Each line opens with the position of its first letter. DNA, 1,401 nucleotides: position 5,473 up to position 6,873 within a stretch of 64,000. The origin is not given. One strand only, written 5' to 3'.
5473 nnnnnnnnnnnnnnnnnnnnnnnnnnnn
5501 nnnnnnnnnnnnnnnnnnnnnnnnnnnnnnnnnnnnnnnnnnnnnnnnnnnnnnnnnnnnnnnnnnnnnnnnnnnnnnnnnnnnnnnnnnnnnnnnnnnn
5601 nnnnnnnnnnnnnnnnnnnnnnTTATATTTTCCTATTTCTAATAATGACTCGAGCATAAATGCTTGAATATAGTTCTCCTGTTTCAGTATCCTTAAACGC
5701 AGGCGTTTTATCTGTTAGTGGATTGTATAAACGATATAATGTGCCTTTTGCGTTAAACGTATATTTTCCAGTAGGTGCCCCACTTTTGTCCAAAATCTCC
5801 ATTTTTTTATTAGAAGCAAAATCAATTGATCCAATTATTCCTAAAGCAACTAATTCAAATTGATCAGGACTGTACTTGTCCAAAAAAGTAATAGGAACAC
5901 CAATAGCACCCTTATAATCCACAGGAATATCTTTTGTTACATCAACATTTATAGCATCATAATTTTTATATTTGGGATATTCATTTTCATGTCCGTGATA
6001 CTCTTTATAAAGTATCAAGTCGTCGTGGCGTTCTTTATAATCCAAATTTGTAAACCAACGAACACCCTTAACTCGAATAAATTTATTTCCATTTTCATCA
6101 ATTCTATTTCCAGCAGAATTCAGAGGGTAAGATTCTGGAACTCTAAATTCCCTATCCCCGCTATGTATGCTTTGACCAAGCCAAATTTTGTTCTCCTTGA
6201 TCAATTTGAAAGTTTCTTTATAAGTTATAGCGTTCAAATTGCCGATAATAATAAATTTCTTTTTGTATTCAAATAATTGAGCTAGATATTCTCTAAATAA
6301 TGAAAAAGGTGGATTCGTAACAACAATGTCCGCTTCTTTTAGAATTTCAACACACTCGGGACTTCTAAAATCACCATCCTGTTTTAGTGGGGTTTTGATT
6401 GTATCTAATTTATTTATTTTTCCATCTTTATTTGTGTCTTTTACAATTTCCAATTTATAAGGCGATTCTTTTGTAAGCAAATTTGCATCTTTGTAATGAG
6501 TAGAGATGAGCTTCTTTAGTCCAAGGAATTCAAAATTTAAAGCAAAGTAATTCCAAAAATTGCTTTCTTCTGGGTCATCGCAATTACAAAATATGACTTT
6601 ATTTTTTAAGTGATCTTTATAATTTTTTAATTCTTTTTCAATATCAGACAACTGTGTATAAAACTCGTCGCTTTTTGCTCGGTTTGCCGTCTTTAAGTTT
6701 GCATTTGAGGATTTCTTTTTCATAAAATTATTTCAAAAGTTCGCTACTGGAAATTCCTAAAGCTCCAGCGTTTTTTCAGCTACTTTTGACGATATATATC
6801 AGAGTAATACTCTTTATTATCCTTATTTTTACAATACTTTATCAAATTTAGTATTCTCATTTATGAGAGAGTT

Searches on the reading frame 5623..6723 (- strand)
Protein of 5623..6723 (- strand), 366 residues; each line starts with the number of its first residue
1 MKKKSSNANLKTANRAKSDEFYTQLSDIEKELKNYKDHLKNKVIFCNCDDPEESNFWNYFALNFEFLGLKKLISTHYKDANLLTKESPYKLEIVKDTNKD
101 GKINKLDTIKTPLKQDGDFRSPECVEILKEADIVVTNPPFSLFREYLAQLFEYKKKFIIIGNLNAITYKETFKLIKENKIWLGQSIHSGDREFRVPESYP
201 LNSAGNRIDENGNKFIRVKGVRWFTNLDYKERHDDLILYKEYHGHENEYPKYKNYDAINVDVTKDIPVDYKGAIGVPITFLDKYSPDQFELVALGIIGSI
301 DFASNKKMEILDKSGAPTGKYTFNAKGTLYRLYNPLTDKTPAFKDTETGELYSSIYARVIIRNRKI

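Call 3: search_protein_families(library=pfam, proteins=[window:5623-6723:-], max_evalue=0.01)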
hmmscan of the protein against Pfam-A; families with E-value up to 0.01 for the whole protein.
window:5623-6723:- (366 aa): 1 family
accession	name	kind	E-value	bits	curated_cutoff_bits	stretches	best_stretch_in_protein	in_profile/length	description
PF13651.11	EcoRI_methylase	-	9.9e-134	446.4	26.4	1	9-363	1-344/345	Adenine-specific methyltransferase EcoRI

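Call 4: search_protein_families(library=ncbifam, proteins=[window:5623-6723:-], max_evalue=0.01)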
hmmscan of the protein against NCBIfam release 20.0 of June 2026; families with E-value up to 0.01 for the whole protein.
window:5623-6723:- (366 aa): 0 families

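Call 5: search_protein_families(library=padloc, proteins=[window:5623-6723:-], max_evalue=0.01)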
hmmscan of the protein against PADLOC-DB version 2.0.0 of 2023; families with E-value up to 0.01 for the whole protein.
window:5623-6723:- (366 aa): 1 family
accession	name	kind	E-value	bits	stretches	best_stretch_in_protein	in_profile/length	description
PDLC03297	MTase_II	-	9.2e-119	394.7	1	2-294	2-292/332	Type II methyltransferase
